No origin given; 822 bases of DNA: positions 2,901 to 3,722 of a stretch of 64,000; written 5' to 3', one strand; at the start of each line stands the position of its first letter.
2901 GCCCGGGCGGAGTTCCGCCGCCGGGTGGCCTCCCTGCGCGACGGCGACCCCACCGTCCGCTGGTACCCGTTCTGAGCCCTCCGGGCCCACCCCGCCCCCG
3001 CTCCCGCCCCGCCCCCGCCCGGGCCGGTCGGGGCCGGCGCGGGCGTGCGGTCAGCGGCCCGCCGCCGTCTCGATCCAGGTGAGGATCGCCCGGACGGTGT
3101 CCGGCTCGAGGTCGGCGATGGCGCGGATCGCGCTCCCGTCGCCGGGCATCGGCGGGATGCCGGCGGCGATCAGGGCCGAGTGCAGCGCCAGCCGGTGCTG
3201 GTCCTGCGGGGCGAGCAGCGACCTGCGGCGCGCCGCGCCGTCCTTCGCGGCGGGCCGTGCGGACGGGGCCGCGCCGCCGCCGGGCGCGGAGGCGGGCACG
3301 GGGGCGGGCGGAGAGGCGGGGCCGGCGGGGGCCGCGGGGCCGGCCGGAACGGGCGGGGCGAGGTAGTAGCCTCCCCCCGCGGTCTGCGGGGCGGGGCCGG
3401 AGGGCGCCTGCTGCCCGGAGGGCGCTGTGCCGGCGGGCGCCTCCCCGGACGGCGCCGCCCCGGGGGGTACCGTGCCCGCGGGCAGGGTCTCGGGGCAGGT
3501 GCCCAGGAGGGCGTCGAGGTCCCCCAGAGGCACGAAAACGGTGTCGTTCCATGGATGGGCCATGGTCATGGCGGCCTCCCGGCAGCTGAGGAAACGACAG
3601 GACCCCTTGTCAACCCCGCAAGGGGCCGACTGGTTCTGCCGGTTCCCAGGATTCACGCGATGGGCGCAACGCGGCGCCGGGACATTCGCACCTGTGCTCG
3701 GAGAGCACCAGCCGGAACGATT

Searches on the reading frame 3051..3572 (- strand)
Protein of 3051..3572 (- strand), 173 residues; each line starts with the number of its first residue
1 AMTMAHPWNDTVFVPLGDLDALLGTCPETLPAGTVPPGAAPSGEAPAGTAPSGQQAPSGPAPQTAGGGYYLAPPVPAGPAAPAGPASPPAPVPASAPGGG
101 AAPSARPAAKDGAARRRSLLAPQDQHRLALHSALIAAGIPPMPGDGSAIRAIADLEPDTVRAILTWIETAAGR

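Call 46: search_protein_families(library=pfam, proteins=[window:3051-3572:-], max_evalue=0.01)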
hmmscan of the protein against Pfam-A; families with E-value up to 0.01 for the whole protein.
window:3051-3572:- (173 aa): 0 families
